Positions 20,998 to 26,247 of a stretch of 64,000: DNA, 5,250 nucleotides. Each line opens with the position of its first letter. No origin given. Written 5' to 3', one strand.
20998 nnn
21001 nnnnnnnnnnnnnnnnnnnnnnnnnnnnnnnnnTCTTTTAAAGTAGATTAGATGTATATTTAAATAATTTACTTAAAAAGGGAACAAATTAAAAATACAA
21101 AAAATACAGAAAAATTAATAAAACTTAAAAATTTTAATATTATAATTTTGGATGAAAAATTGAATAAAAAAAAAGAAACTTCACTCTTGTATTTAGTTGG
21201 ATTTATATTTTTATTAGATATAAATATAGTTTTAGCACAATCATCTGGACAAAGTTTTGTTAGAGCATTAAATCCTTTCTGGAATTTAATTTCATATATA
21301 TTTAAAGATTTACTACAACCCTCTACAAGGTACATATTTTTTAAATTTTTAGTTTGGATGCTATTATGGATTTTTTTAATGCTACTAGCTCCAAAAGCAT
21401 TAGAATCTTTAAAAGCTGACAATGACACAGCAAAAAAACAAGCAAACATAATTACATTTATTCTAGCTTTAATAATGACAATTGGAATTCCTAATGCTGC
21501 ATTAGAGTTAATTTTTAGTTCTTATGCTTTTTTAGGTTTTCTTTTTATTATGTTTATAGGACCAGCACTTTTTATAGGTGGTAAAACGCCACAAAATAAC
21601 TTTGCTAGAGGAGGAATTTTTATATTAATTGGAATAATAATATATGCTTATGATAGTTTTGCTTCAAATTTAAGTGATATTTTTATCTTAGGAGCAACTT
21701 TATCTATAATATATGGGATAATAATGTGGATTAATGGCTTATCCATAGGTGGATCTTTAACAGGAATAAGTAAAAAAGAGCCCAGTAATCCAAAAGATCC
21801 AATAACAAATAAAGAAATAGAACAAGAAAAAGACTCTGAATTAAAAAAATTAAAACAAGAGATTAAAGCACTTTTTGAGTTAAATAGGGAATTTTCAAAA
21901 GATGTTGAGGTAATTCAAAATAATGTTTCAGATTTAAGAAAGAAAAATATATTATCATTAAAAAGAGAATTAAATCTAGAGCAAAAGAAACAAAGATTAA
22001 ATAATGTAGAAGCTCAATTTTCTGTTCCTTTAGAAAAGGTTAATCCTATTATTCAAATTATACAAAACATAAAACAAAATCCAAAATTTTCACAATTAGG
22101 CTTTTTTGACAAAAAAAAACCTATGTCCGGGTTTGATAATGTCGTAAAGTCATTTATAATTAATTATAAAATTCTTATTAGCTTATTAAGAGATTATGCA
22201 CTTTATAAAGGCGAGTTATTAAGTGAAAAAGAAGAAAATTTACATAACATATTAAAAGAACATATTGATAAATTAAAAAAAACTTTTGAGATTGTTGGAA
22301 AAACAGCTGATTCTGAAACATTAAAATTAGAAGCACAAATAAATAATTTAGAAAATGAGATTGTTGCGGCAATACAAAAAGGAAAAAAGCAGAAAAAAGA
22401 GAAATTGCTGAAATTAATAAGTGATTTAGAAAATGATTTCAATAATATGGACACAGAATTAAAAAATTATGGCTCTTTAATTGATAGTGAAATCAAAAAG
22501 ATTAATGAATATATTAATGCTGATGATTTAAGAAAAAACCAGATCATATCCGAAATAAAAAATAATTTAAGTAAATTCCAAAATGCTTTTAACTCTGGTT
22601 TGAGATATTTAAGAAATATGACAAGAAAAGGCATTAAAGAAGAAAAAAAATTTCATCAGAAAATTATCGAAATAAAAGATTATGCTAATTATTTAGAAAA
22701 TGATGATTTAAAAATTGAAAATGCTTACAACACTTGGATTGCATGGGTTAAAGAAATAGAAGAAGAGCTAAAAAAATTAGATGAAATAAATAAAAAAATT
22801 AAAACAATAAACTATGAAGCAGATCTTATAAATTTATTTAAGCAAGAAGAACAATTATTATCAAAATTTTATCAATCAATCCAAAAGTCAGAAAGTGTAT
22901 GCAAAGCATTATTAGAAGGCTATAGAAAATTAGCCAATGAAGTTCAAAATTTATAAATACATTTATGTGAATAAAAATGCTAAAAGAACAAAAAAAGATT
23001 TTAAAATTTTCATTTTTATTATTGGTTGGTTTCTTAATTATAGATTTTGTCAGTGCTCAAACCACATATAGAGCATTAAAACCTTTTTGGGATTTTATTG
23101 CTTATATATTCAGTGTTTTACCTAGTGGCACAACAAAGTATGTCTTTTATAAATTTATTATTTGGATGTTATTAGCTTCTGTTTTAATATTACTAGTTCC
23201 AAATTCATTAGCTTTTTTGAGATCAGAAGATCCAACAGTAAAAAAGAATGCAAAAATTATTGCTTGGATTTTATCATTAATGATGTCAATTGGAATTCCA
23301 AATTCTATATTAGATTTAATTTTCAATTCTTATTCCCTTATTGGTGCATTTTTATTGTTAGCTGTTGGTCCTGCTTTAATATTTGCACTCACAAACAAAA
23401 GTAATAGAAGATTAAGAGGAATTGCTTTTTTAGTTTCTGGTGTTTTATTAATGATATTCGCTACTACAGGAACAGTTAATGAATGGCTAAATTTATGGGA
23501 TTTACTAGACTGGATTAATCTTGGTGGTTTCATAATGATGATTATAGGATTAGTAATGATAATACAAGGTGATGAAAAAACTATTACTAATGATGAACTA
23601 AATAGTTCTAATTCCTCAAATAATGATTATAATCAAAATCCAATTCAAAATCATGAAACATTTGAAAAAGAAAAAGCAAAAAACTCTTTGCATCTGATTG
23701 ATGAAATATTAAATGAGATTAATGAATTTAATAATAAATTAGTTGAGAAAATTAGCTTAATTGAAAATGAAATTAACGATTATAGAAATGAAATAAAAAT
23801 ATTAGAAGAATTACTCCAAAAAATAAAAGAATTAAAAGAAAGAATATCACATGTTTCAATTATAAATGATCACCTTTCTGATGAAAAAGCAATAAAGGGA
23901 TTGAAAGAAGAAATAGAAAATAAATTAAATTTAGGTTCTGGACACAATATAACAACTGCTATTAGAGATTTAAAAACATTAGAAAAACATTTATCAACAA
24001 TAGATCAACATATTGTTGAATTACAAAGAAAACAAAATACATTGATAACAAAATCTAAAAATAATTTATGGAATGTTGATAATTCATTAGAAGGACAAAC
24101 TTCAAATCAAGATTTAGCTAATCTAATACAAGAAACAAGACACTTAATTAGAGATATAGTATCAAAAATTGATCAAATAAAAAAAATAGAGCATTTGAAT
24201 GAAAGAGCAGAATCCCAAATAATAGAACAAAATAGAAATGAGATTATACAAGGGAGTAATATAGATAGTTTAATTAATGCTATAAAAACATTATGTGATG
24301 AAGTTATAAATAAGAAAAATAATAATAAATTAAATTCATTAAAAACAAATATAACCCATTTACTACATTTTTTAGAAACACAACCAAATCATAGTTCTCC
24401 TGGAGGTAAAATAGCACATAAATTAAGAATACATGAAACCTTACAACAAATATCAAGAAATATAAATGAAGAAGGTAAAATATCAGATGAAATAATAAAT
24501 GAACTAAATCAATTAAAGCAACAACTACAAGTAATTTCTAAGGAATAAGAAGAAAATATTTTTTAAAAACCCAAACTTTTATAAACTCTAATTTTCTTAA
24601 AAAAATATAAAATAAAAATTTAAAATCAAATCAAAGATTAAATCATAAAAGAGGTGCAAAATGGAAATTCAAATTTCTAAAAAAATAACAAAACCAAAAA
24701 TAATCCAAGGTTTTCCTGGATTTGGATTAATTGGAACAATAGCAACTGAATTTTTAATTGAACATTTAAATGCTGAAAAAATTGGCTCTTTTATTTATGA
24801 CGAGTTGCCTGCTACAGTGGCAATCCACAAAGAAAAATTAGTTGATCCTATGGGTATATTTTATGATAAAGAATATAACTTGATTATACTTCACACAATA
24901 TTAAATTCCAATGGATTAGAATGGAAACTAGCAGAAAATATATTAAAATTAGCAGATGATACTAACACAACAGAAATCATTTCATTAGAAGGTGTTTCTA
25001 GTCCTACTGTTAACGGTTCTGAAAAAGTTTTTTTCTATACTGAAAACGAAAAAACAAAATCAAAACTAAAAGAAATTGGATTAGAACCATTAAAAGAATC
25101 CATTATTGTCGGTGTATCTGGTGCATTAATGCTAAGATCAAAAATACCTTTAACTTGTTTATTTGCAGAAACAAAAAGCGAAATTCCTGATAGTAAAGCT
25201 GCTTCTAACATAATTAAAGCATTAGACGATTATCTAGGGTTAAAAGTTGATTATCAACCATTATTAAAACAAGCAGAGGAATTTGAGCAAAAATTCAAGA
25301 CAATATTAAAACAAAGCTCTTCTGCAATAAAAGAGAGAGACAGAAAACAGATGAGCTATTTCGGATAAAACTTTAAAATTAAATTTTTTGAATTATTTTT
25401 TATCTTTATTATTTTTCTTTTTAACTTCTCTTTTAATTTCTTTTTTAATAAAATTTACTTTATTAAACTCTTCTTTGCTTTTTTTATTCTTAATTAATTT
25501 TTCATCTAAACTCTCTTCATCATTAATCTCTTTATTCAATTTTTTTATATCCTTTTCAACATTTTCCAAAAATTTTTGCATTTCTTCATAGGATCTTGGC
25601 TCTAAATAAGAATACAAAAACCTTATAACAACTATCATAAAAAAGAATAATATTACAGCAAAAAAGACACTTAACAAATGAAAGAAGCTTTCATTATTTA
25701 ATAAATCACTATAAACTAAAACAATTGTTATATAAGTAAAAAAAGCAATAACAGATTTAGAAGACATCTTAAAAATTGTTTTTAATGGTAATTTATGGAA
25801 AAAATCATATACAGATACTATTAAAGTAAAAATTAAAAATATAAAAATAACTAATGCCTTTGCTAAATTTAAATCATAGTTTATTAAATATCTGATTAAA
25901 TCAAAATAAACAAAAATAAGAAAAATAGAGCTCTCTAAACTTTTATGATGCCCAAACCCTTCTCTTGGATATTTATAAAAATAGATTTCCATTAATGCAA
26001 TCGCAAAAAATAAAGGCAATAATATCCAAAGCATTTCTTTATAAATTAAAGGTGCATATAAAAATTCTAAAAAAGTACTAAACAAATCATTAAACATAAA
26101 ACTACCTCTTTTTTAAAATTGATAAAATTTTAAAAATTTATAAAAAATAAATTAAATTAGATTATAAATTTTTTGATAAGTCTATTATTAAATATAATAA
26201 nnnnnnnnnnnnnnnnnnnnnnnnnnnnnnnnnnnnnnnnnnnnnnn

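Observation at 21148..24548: Tandem pair of paralogous proteins with signal peptide, polytopic N-domain and a very long coiled-coil tail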

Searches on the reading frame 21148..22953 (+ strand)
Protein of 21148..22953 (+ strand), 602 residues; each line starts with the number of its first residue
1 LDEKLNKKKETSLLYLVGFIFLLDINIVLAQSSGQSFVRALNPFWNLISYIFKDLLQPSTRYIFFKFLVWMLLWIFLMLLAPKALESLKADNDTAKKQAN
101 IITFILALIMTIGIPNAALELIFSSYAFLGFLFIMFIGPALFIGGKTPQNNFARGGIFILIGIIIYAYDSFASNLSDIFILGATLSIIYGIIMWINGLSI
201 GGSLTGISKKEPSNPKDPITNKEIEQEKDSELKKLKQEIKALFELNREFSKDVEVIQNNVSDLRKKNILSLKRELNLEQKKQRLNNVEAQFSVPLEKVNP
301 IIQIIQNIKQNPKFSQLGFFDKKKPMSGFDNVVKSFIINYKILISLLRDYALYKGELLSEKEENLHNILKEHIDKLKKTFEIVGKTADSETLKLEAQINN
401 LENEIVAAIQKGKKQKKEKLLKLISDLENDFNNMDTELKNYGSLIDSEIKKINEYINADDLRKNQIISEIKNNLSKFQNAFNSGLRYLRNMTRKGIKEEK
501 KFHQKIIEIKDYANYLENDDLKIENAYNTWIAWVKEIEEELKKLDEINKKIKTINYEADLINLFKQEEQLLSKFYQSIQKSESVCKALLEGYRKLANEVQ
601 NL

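Call 4: search_protein_families(library=pfam, proteins=[window:21148-22953:+], max_evalue=1)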
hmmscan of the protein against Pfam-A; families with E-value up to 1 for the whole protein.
window:21148-22953:+ (602 aa): 3 families
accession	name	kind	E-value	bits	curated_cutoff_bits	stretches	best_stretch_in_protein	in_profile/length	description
PF22809.1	DUF7014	-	0.00063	20.1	27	1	436-524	34-123/137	Domain of unknown function (DUF7014)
PF14784.11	ECSIT_C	-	0.054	14.2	29.6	1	334-434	28-121/130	C-terminal domain of the ECSIT protein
PF05767.17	Pox_A14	-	0.74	10.5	27.7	0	90-114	38-62/93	Poxvirus virion envelope protein A14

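Call 5: search_protein_families(library=ncbifam, proteins=[window:21148-22953:+], max_evalue=1)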
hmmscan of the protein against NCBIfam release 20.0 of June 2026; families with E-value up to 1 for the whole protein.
window:21148-22953:+ (602 aa): 3 families
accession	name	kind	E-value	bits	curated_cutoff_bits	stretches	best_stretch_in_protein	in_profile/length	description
NF011090.0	PRK14513.1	equivalog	0.25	11.1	347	1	398-453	143-194/201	ATP-dependent Clp protease proteolytic subunit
NF006598.0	PRK09135.1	equivalog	0.61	9.6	288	1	385-455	38-107/249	pteridine reductase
NF007968.0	PRK10692.1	equivalog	0.73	10.4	108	1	169-203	32-66/91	stress-induced protein YchH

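Call 51: list_cluster_members(proteins=[window:21148-22953:+, P0003, P0004, P0005, P0006, P0007, P0012, P0026, P0033, P0034])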
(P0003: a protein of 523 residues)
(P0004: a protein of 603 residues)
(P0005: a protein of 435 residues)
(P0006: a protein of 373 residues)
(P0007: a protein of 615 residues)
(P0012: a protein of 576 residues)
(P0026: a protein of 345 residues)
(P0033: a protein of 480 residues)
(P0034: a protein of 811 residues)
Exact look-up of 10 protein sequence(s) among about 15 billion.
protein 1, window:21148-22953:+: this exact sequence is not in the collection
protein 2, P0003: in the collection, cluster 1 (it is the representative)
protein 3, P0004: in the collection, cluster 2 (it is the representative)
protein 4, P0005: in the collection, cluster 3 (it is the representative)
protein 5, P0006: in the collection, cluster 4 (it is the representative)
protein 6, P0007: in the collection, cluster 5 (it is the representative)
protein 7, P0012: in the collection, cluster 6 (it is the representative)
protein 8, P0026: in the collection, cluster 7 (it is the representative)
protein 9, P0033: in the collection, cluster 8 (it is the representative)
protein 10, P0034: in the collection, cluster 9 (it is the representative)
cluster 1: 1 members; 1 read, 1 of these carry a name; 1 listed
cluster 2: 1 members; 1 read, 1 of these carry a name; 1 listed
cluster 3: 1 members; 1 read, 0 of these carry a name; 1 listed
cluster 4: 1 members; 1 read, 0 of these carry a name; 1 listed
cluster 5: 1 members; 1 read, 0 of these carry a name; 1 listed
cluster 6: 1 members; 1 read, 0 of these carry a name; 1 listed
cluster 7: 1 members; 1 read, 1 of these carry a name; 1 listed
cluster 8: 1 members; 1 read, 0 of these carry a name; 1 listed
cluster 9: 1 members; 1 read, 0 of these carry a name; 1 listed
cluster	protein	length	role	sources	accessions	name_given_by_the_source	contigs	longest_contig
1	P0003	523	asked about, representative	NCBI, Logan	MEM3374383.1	MAG: hypothetical protein QXE31_04130 [Candidatus Woesearchaeota archaeon]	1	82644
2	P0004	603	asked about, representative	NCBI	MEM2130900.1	MAG: hypothetical protein QXR96_00095 [Candidatus Woesearchaeota archaeon]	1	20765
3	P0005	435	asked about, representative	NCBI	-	-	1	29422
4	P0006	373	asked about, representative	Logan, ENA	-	-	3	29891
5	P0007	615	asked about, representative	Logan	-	-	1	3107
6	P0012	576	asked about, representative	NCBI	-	-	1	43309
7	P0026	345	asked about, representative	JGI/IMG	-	hypothetical protein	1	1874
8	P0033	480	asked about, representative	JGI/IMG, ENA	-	-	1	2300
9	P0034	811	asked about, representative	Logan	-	-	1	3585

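Call 65: predict_structure(alignment_id=A5)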
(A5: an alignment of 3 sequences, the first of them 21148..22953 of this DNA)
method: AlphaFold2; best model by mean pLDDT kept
length: 602 residues; sequences in the alignment: 3
mean_pLDDT: 65.5   pTM: 0.46
mean pLDDT of the five models: 65.5, 65.2, 60.3, 60.0, 56.7
residues with pLDDT >= 90: 11; 70-90: 247; 50-70: 230; < 50: 114
segments of 3 or more residues with pLDDT < 50: 1-16, 29-58, 83-92, 110-117, 119-123, 198-206, 265-274, 321-326, 517-520
pLDDT, mean of each block of 10 residues (from residue 1): 36 48 49 44 46 47 53 54 48 51 50 47 50 56 54 68 63 56 68 58 40 67 82 84 88 82 45 53 80 89 88 69 54 86 87 76 79 89 82 84 82 76 77 69 61 66 71 69 70 70 71 56 63 73 74 62 69 68 70 67 61
secondary structure, 60 per line:
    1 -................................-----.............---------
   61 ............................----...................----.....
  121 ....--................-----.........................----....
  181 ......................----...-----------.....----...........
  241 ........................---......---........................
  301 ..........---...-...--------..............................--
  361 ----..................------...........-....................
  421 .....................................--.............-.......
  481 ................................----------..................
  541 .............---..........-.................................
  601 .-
elements in order: H2-33 H39-51 H61-88 H93-111 H116-124 H127-142 H148-172 H177-202 H221-225 H230-264 H268-273 H277-310 H329-358 H365-382 H389-399 H401-457 H460-472 H474-512 H523-553 H557-566 H568-601

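Call 91: search_protein_families(library=padloc, proteins=[window:21148-22953:+], max_evalue=0.1)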
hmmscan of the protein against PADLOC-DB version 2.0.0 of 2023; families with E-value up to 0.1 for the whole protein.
window:21148-22953:+ (602 aa): 1 family
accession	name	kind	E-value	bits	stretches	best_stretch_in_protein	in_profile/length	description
PDLC00006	DruC1|DruC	-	0.00098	15.7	1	437-576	172-310/626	Unknown function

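Call 92: search_protein_families(library=phrogs, proteins=[window:21148-22953:+], max_evalue=0.01)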
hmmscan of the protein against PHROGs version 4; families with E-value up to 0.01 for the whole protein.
window:21148-22953:+ (602 aa): 0 families

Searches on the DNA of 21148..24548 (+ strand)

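Call 106: search_dna_similar(query=window:21148-24548:+, collection=phages, mode=distant, max_rows=5)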
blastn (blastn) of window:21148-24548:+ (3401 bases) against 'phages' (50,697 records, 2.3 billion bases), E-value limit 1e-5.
No match.

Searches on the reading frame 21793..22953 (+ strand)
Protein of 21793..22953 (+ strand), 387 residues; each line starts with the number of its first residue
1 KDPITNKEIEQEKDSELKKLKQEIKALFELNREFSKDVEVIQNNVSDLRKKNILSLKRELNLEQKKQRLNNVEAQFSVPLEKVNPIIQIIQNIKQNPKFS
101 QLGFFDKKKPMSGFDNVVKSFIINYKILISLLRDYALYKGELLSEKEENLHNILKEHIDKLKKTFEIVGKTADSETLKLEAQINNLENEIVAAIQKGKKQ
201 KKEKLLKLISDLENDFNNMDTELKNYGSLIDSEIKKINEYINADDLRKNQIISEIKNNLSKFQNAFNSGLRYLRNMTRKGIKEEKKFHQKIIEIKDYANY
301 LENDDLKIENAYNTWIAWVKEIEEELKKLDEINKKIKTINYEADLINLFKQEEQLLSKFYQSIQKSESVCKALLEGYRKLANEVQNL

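Call 80: search_solved_structures(query=A7, max_evalue=1)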
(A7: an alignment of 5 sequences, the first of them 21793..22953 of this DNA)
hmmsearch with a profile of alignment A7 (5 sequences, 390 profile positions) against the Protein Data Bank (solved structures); distinct sequences matched with E-value up to 1: 8.
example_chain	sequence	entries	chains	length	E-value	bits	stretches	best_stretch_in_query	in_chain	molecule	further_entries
6w38_B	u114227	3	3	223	0.053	16.1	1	154-195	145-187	Serine/threonine-protein kinase PLK4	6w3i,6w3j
9ugr_A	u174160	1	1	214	0.053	16.1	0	159-238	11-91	Syn-F4-Link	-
4n9j_A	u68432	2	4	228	0.055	16.1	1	154-195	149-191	Serine/threonine-protein kinase PLK4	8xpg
4n7v_A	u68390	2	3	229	0.055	16.1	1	154-195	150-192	Serine/threonine-protein kinase PLK4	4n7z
6n46_A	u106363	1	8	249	0.081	15.5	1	156-195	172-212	Serine/threonine-protein kinase PLK4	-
6n45_A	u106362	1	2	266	0.1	15.2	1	156-195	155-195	Chimera protein of Serine/threonine-protein kinase PLK4 and DDB1- and CUL4-associated fact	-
4k51_A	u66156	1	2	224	0.17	14.5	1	138-189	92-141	Eukaryotic translation initiation factor 3 subunit A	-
9e2g_2G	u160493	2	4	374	0.91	12.1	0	232-313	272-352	Enkurin domain-containing protein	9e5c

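Call 82: find_homologous_proteins(query=A7, max_evalue=0.001)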
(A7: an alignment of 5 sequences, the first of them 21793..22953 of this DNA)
Query A7 (5 sequences) (387 aa, profile of the alignment): 5 proteins with E <= 0.001 among 8000 candidates.
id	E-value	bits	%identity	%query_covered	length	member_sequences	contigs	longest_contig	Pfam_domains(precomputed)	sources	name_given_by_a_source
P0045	8.6e-185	633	62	100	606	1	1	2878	-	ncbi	ncbi:MAG: hypothetical protein QXM96_04075 [Candidatus Woesearchaeota archaeon]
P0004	1.5e-184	632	60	100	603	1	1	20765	-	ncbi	ncbi:MAG: hypothetical protein QXR96_00095 [Candidatus Woesearchaeota archaeon]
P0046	3.9e-171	588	100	100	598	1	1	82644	-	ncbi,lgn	ncbi:MAG: hypothetical protein QXE31_04125 [Candidatus Woesearchaeota archaeon]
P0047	5.2e-168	578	69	100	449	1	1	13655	-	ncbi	ncbi:MAG: hypothetical protein QW757_00480, partial [Candidatus Woesearchaeota archaeon]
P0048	1.5e-98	349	27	36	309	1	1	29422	-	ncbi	-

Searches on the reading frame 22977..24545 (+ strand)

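Call 4: search_protein_families(library=pfam, proteins=[window:22977-24545:+], max_evalue=1)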
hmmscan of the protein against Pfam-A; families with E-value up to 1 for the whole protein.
window:22977-24545:+ (523 aa): 5 families
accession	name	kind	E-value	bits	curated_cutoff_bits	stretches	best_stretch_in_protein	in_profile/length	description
PF23735.1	KIF9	-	0.0069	17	31.9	1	388-468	38-118/140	Kinesin-like protein KIF9 domain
PF04055.27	Radical_SAM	-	0.013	16.1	29.5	1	239-319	28-107/166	Radical SAM superfamily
PF15029.11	TMEM174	-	0.19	11.8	27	1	147-197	28-80/233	Transmembrane protein 174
PF13273.12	DUF4064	-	0.4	11.4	32.1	1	104-160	45-101/102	Protein of unknown function (DUF4064)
PF06103.16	DUF948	-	0.51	11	37.2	0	241-300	24-84/89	Bacterial protein of unknown function (DUF948)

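Call 5: search_protein_families(library=ncbifam, proteins=[window:22977-24545:+], max_evalue=1)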
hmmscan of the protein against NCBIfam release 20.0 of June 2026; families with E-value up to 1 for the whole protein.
window:22977-24545:+ (523 aa): 3 families
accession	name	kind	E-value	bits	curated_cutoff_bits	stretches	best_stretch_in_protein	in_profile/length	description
NF008757.0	PRK11788.1-5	equivalog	0.0017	17.6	363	1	228-346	224-344/388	lipopolysaccharide assembly protein LapB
NF058603.1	SCO2097_fam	equivalog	0.0052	17.1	110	1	141-225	38-112/129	SCO2097 family morphological protein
TIGR02055.1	APS_reductase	subfamily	0.069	12.9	235.3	1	278-376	33-128/194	adenylylsulfate reductase, thioredoxin dependent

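Call 91: search_protein_families(library=padloc, proteins=[window:22977-24545:+], max_evalue=0.1)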
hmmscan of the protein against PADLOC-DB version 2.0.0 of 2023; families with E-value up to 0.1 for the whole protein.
window:22977-24545:+ (523 aa): 1 family
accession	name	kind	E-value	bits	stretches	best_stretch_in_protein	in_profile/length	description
PDLC03865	LmuB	-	0.00073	15.8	1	212-521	532-803/1007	-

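Call 92: search_protein_families(library=phrogs, proteins=[window:22977-24545:+], max_evalue=0.01)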
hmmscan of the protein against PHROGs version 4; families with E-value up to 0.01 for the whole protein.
window:22977-24545:+ (523 aa): 0 families

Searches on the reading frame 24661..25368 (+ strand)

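Call 25: search_protein_families(library=pfam, proteins=[window:24661-25368:+], max_evalue=0.001)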
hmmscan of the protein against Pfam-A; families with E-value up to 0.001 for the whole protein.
window:24661-25368:+ (235 aa): 1 family
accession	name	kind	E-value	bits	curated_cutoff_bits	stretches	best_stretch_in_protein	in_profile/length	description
PF09754.15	PAC2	-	5.9e-38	131.3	25.8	1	15-213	2-212/215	PAC2 family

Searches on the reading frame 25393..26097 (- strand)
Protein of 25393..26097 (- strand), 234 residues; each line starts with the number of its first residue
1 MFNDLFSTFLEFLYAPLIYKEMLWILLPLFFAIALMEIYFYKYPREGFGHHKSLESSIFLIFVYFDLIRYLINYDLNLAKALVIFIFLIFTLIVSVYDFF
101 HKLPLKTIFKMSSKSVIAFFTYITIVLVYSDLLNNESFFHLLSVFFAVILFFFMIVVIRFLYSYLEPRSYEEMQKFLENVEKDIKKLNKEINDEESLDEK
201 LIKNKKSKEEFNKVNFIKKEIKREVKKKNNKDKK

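Call 25: search_protein_families(library=pfam, proteins=[window:25393-26097:-], max_evalue=0.001)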
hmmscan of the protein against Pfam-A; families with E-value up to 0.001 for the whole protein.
window:25393-26097:- (234 aa): 1 family
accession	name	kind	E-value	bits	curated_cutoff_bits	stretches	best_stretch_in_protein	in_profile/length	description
PF09843.14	DUF2070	-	7.1e-05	21.8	30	1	9-216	30-235/561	Predicted membrane protein (DUF2070)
